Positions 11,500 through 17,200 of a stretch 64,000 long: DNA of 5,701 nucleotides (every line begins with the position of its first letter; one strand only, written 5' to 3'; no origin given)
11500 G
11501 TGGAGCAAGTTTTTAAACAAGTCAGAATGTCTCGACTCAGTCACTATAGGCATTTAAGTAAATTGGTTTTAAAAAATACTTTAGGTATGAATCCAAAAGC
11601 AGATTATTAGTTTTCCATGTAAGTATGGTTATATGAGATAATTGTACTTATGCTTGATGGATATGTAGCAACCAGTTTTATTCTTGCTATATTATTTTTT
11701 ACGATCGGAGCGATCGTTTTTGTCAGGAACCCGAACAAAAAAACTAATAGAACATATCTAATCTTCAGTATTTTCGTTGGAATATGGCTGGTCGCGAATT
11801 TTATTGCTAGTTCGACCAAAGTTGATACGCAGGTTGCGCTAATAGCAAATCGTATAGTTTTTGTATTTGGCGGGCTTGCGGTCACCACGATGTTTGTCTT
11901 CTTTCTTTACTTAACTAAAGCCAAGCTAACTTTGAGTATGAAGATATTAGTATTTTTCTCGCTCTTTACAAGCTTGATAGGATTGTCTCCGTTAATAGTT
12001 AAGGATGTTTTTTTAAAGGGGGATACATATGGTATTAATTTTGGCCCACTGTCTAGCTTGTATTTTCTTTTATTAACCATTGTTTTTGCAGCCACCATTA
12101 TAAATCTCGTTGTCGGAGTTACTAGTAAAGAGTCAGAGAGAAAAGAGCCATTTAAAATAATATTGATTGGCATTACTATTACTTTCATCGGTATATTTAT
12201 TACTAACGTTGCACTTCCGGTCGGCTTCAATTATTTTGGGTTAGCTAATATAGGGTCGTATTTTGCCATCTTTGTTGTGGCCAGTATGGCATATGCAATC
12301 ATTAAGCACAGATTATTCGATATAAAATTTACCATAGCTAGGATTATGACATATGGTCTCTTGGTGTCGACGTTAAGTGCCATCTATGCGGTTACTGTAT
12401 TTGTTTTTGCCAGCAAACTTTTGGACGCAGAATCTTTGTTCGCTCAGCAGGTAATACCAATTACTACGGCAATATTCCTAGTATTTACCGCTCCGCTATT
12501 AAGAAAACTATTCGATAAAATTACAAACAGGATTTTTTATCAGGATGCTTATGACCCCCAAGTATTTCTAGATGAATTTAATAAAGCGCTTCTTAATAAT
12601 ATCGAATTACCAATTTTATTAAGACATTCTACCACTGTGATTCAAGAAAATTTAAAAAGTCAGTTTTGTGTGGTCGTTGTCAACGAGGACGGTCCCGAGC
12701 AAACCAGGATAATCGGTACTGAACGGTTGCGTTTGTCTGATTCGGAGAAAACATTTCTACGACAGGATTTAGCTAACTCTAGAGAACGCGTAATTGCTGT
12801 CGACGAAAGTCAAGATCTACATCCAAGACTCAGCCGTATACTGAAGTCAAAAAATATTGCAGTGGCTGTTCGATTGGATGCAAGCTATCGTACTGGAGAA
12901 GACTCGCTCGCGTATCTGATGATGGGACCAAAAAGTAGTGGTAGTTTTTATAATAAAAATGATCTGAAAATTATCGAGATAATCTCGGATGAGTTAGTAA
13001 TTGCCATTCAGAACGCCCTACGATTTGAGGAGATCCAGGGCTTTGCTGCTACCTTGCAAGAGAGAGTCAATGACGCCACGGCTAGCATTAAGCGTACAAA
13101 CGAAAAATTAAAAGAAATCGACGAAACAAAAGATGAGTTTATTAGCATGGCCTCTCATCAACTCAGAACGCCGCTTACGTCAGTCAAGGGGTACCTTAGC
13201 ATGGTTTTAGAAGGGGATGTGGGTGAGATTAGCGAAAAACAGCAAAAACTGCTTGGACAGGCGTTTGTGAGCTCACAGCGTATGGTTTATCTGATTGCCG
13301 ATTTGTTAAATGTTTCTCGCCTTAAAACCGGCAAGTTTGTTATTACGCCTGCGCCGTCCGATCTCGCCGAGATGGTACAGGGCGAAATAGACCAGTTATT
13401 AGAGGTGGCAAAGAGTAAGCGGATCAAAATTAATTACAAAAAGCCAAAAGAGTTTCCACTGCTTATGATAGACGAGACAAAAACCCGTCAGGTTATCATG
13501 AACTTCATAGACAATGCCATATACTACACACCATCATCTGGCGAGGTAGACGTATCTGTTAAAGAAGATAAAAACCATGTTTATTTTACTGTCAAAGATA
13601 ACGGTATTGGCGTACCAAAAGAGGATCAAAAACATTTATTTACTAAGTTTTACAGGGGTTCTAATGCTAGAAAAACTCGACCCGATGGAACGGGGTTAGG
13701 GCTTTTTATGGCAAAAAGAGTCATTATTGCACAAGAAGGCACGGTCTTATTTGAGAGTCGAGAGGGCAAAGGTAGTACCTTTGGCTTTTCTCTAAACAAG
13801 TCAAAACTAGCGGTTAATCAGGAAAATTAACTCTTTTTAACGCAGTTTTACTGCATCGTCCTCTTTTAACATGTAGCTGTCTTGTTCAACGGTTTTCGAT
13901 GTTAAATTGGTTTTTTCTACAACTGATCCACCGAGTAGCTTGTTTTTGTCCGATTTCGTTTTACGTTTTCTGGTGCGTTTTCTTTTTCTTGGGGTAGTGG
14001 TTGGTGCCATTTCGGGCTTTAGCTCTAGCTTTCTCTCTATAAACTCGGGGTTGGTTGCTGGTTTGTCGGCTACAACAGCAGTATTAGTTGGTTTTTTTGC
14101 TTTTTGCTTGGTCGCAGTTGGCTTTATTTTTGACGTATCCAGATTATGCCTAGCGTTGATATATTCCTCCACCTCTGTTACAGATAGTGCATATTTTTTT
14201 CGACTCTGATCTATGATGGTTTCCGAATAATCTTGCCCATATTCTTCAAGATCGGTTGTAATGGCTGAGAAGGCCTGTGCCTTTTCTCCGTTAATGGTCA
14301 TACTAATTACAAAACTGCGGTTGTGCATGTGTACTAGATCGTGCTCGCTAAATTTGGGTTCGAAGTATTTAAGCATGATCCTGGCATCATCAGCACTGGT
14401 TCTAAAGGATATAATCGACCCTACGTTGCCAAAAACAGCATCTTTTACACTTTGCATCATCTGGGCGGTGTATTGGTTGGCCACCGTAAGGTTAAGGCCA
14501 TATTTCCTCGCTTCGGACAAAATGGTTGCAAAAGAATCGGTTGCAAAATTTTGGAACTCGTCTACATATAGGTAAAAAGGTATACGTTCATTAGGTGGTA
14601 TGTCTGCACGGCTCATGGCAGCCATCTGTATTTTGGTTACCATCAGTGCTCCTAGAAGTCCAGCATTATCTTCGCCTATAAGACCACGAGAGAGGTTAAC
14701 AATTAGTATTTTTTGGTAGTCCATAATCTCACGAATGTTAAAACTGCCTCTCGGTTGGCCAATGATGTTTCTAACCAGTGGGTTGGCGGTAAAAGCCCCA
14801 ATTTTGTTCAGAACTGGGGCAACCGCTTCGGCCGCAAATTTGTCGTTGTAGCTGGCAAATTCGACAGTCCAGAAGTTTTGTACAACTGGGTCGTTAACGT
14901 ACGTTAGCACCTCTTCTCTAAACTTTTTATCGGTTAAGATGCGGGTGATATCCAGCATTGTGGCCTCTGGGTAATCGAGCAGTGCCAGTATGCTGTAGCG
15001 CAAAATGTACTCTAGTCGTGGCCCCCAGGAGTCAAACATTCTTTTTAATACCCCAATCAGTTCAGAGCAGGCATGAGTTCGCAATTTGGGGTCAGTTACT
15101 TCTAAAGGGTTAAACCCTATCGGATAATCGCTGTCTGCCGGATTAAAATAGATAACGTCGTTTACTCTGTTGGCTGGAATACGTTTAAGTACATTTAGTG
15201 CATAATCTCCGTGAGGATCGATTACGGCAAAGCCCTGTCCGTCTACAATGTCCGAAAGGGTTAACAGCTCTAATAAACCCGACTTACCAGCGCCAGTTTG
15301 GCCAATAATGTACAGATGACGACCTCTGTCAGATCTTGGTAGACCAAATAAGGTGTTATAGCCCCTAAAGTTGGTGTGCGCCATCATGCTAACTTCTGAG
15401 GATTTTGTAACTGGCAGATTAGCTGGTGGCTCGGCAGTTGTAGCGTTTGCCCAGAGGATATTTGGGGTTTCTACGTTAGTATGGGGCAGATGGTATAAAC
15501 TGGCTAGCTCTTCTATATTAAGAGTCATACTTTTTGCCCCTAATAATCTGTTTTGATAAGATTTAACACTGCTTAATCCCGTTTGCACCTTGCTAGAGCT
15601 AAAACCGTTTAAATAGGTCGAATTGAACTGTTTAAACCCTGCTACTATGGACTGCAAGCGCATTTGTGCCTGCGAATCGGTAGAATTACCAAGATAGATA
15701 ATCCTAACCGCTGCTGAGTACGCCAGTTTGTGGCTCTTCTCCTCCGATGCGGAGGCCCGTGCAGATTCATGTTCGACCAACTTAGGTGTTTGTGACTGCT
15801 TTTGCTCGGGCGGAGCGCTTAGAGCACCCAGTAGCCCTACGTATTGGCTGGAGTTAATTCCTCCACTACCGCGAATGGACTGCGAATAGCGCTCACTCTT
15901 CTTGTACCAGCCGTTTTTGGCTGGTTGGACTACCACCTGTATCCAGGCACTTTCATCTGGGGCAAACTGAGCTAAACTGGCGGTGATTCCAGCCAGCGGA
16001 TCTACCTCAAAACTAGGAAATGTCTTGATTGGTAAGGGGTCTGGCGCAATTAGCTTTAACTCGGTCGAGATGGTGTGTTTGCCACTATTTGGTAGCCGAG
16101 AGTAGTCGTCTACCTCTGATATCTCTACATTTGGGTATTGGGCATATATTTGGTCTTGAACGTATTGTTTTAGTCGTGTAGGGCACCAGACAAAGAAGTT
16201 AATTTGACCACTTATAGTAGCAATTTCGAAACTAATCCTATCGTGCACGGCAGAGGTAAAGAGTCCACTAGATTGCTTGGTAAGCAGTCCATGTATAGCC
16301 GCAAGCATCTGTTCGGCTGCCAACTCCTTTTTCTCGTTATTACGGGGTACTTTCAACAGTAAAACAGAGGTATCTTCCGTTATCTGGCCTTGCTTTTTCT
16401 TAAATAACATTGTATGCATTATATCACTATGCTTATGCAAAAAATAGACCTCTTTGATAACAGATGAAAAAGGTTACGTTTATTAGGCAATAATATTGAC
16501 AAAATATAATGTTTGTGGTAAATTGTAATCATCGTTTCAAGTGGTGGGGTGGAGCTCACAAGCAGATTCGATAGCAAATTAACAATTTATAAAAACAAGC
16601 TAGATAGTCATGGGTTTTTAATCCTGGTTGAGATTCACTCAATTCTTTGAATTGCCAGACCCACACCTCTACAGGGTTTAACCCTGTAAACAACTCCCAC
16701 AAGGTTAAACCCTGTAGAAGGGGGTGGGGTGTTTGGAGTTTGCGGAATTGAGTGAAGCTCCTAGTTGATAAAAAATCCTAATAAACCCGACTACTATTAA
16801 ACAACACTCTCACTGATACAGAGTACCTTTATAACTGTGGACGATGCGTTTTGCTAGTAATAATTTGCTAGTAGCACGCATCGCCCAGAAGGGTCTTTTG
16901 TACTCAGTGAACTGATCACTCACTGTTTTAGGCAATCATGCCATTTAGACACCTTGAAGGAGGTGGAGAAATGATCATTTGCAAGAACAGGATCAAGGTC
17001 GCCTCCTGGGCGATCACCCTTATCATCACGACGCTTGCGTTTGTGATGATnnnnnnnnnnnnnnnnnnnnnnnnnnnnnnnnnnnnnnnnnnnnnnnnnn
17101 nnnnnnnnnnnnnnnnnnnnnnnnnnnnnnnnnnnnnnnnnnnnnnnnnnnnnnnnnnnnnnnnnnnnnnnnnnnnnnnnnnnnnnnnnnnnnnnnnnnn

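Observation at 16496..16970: About 440-nt leader with mutually exclusive long-range and local pairings, ending in a terminator-like hairpin at the RBS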

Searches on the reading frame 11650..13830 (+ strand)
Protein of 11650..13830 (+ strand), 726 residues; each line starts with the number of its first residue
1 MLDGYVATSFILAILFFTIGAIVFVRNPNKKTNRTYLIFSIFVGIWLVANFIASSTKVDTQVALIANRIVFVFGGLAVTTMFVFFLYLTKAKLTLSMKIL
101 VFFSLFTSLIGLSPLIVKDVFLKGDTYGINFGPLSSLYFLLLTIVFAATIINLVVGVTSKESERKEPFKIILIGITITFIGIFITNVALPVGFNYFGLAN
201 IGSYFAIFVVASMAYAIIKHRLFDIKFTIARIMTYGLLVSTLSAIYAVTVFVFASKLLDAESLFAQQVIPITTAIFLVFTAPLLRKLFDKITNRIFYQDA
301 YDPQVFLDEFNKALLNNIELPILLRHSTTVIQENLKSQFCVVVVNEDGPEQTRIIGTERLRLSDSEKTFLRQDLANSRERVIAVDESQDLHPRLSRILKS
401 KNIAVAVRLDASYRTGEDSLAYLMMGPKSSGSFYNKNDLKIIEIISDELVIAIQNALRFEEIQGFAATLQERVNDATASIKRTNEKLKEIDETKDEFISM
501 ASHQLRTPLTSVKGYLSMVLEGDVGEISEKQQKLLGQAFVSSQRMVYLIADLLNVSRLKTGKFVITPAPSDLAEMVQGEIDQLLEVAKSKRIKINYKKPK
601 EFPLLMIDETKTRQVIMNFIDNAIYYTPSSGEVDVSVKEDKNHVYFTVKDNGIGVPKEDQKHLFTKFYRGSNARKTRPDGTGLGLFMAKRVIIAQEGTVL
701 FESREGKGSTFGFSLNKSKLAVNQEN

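Call 19: search_protein_families(library=pfam, proteins=[window:11650-13830:+], max_evalue=0.01)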
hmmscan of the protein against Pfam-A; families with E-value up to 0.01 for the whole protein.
window:11650-13830:+ (726 aa): 5 families
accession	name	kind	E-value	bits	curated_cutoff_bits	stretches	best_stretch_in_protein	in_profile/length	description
PF02518.31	HATPase_c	-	2.9e-27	95.7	26.4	1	608-716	2-108/111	Histidine kinase-, DNA gyrase B-, and HSP90-like ATPase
PF00512.31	HisKA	-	4.7e-16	59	26.9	1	494-561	2-66/66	His Kinase A (phospho-acceptor) domain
PF13589.12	HATPase_c_3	-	3.8e-06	27.4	25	1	613-695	4-87/137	Histidine kinase-, DNA gyrase B-, and HSP90-like ATPase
PF16927.11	HisKA_7TM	-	1.4e-05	25.5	28.6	1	11-225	4-222/224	N-terminal 7TM region of histidine kinase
PF14501.12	HATPase_c_5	-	0.0025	18.2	22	1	614-706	8-93/102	GHKL domain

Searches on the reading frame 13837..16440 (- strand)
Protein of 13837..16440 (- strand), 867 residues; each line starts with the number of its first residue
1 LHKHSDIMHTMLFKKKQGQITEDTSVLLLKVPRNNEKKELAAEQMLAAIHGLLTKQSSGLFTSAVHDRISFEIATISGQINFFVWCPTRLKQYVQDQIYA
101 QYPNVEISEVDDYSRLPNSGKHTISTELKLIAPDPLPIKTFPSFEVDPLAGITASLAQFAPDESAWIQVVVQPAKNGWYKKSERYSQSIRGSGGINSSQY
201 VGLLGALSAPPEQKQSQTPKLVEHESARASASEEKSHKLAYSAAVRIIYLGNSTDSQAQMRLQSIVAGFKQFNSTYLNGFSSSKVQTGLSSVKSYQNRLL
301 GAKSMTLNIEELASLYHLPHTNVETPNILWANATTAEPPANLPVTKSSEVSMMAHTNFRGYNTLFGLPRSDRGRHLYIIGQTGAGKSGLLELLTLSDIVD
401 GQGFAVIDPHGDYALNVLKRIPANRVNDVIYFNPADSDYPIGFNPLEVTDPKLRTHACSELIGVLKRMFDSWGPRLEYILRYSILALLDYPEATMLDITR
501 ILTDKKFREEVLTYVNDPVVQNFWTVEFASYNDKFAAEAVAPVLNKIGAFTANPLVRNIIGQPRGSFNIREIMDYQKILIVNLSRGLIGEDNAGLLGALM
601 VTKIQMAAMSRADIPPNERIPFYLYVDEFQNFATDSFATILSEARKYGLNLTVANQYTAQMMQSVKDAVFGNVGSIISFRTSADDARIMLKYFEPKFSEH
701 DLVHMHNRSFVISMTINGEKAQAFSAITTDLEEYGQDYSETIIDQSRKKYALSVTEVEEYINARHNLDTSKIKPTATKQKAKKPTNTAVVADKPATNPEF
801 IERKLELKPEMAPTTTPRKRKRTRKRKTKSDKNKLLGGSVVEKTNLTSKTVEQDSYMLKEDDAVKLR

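Call 12: find_related_loci(query=window:13837-16440:-, collection=genome_contigs, flank=4000)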
Query window:13837-16440:- (867 aa) in genome_contigs; peptide patterns used: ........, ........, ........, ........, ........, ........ (x = any residue, [..] = any of these).
37 stretches matched a pattern; 25 encode a relative of the query (tblastn E <= 1e-3); 25 distinct loci.
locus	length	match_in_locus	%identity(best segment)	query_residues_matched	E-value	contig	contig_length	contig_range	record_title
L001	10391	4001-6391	74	7-798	0e+0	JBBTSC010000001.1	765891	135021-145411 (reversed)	MAG: Patescibacteria group bacterium isolate H51-bin031_1 H51_bin031_1_000000000001, whole genome shotgun sequence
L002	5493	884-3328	71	6-810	0e+0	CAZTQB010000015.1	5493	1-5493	MAG TPA_asm: uncultured Candidatus Saccharibacteria bacterium isolate binchicken_co168_76 genome assembly, contig: NODE_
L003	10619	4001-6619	77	6-867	0e+0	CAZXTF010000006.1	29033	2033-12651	MAG TPA_asm: uncultured Candidatus Saccharibacteria bacterium isolate SRP344714_co1_143 genome assembly, contig: NODE_31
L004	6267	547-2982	65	2-817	0e+0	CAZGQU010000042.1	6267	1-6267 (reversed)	MAG TPA_asm: uncultured Candidatus Saccharibacteria bacterium isolate SRP144015_co1_132 genome assembly, contig: NODE_52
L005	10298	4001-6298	65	4-765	0e+0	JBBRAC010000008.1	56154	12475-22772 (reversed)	MAG: Candidatus Saccharimonadales bacterium isolate Co_metawrap_2276 Cmw_2276_k141_24542057_length_56154_cov_19.9986, wh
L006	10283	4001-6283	66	10-765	0e+0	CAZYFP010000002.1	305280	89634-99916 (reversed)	MAG TPA_asm: uncultured Candidatus Saccharibacteria bacterium isolate SRP193066_co1_126 genome assembly, contig: NODE_54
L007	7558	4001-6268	66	22-774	0e+0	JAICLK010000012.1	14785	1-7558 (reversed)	MAG: Candidatus Saccharibacteria bacterium isolate GZL_HY_2_bin.140 k141_638917_length_14785_cov_15.0733, whole genome s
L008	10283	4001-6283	65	8-766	0e+0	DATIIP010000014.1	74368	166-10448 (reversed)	MAG TPA_asm: Candidatus Saccharimonadales bacterium isolate SMAG_U15668 k141_737708, whole genome shotgun sequence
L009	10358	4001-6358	63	12-798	0e+0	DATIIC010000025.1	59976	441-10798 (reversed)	MAG TPA_asm: Candidatus Saccharimonadales bacterium isolate SMAG_U15654 k141_38982, whole genome shotgun sequence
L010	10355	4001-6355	64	4-785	0e+0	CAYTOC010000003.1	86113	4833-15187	MAG TPA_asm: uncultured Candidatus Saccharibacteria bacterium isolate SRP344714_co2_497 genome assembly, contig: NODE_56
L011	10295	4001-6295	66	26-788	0e+0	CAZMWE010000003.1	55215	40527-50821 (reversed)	MAG TPA_asm: uncultured Candidatus Saccharibacteria bacterium isolate binchicken_co54_327 genome assembly, contig: NODE_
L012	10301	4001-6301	66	21-784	0e+0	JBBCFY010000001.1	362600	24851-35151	MAG: Candidatus Saccharibacteria bacterium isolate bin.23 s10918.ctg010940l, whole genome shotgun sequence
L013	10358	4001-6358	63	23-810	0e+0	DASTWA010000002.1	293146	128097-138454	MAG TPA_asm: Candidatus Saccharimonadales bacterium isolate SMAG_U2374 k141_140632, whole genome shotgun sequence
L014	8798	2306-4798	62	6-824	0e+0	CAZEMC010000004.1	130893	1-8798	MAG TPA_asm: uncultured Candidatus Saccharibacteria bacterium isolate SRP342105_co1_113 genome assembly, contig: NODE_14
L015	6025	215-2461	66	19-765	0e+0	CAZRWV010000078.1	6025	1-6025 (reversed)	MAG TPA_asm: uncultured Candidatus Saccharibacteria bacterium isolate SRP193066_co1_26 genome assembly, contig: NODE_115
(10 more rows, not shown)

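Call 19: search_protein_families(library=pfam, proteins=[window:13837-16419:-], max_evalue=0.01)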
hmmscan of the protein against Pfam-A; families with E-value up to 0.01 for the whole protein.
window:13837-16419:- (860 aa): 3 families
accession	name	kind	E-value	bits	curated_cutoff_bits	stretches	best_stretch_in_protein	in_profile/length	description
PF10412.15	TrwB_AAD_bind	-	3.8e-08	33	20.5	1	361-656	10-288/387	Type IV secretion-system coupling protein DNA-binding domain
PF01935.23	DUF87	-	1.9e-06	28.6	23.2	1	367-431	24-84/220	Helicase HerA, central domain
PF12696.13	TraG-D_C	-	2.6e-05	24.6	22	1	614-673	1-65/126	TraM recognition site of TraD and TraG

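Call 71: search_protein_families(library=ncbifam, proteins=[window:13837-16419:-], max_evalue=0.01)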
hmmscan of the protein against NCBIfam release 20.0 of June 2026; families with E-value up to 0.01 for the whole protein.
window:13837-16419:- (860 aa): 5 families
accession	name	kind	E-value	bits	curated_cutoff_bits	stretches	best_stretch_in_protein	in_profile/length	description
TIGR03743.1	SXT_TraD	subfamily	2.5e-14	52.7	366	2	360-440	169-252/636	conjugative transfer system coupling protein TraD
TIGR03754.1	conj_TOL_TraD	equivalog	2e-09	36.5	647.55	1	360-416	174-228/643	type IV conjugative transfer system coupling protein TraD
NF053655.1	CedD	equivalog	8.1e-06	24.8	600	1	353-428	208-282/527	DNA-translocating ATPase CedD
NF041447.1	TrbC_conju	equivalog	0.00097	17.7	800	0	360-404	123-167/685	F-type conjugative transfer protein TrbC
NF040819.1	helicase_HerA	equivalog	0.0023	16.5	970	1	367-412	157-203/561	DNA double-strand break repair helicase HerA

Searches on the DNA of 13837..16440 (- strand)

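Call 47: search_with_rna_model(model_id=R1, sources=[L001, L002, L003, L004, L005, L006, L007, L008, L009, L010, L011, L012, L013, L014, L015, L016, L017, L018, L019, L020, L021, L022, L023, L024, L025, L026, L031], max_evalue=1)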
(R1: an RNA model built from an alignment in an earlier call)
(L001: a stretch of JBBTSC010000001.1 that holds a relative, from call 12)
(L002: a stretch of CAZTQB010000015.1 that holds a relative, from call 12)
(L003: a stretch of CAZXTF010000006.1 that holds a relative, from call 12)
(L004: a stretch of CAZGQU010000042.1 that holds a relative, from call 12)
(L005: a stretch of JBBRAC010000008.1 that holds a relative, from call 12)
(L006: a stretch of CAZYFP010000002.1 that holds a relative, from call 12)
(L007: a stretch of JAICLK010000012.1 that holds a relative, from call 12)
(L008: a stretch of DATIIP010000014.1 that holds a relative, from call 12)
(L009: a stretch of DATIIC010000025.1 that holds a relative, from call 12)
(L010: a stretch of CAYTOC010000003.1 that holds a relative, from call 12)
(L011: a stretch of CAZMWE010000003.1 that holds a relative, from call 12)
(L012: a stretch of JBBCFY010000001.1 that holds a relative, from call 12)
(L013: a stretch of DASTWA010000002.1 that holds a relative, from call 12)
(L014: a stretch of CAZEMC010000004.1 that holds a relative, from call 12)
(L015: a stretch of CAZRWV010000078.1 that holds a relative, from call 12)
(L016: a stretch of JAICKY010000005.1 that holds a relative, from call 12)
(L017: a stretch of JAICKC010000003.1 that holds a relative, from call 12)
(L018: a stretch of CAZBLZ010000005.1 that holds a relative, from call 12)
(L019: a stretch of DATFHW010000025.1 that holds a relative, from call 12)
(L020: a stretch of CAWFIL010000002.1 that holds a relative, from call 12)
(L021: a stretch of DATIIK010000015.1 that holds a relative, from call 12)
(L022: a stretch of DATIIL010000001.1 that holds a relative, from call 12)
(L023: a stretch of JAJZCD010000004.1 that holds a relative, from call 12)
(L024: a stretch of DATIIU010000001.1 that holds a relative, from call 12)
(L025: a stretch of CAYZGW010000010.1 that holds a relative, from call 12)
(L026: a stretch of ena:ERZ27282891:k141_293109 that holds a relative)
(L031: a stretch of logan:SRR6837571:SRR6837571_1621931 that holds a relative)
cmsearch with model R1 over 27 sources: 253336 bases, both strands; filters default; matches with E-value up to 1: 6.
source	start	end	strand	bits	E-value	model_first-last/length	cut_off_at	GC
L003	3691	3778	-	55.5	1.2e-08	1-88/88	no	0.4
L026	2622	2731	+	37.3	6.6e-05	1-88/88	no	0.41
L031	2074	2183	+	37.3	6.6e-05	1-88/88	no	0.41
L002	649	733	-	25.5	0.017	1-88/88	no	0.26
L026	4264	4389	-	21.2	0.12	1-88/88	no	0.38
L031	3716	3841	-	21.2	0.12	1-88/88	no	0.38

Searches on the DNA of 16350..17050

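Call 4: search_rna_families(source=window, start=16350, end=17050, threshold=evalue, max_evalue=10, show_alignments=3)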
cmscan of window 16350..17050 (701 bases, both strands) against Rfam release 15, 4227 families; matches with E-value up to 10: 13.
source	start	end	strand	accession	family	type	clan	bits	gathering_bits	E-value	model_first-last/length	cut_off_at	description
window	16663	16723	-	RF04096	mir-4433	Gene; miRNA;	-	23.1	77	0.051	1-83/83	no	mir-4433 microRNA precursor family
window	16654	16737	-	RF04259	mir-2003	Gene; miRNA;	-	21.3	114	0.21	1-87/87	no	mir-2003 microRNA precursor family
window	16907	16978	+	RF00572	SNORD66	Gene; snRNA; snoRNA; CD-box;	-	21.1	32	0.036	1-76/76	no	Small nucleolar RNA SNORD66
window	16438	16520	-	RF02846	Ref84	Gene; antisense;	-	19.5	52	8.3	1-87/87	no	Enterococcus sRNA 84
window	16450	16584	+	RF01882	TUG1_1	Gene; lncRNA;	-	19.4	80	6.2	1-145/145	no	Taurine upregulated gene 1 conserved region 1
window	16494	16542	-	RF00326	snoZ155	Gene; snRNA; snoRNA; CD-box;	-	18.3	43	8.3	1-81/81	no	Small nucleolar RNA Z155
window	16615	16636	+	RF01354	CRISPR-DR45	Gene; CRISPR;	-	18.2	37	3.1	1-24/24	no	CRISPR RNA direct repeat element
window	16663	16723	+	RF04096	mir-4433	Gene; miRNA;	-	18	77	1.1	1-83/83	no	mir-4433 microRNA precursor family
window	16659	16729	+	RF03798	MIR4227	Gene; miRNA;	-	17.9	100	1.4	1-122/122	no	MIR4227 microRNA precursor family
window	16668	16716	-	RF03367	mir-975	Gene; miRNA;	-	16.9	90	3.6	1-91/91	no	mir-975 microRNA precursor family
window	16661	16727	+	RF03289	mir-1205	Gene; miRNA;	-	15.3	75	3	1-63/63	no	mir-1205 microRNA precursor family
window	16606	16661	+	RF02475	GlsR6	Gene; snRNA; snoRNA; CD-box;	-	15.1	75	0.74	1-59/59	no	Small nucleolar RNA GlsR6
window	16659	16725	-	RF03289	mir-1205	Gene; miRNA;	-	14.6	75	4.8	1-63/63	no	mir-1205 microRNA precursor family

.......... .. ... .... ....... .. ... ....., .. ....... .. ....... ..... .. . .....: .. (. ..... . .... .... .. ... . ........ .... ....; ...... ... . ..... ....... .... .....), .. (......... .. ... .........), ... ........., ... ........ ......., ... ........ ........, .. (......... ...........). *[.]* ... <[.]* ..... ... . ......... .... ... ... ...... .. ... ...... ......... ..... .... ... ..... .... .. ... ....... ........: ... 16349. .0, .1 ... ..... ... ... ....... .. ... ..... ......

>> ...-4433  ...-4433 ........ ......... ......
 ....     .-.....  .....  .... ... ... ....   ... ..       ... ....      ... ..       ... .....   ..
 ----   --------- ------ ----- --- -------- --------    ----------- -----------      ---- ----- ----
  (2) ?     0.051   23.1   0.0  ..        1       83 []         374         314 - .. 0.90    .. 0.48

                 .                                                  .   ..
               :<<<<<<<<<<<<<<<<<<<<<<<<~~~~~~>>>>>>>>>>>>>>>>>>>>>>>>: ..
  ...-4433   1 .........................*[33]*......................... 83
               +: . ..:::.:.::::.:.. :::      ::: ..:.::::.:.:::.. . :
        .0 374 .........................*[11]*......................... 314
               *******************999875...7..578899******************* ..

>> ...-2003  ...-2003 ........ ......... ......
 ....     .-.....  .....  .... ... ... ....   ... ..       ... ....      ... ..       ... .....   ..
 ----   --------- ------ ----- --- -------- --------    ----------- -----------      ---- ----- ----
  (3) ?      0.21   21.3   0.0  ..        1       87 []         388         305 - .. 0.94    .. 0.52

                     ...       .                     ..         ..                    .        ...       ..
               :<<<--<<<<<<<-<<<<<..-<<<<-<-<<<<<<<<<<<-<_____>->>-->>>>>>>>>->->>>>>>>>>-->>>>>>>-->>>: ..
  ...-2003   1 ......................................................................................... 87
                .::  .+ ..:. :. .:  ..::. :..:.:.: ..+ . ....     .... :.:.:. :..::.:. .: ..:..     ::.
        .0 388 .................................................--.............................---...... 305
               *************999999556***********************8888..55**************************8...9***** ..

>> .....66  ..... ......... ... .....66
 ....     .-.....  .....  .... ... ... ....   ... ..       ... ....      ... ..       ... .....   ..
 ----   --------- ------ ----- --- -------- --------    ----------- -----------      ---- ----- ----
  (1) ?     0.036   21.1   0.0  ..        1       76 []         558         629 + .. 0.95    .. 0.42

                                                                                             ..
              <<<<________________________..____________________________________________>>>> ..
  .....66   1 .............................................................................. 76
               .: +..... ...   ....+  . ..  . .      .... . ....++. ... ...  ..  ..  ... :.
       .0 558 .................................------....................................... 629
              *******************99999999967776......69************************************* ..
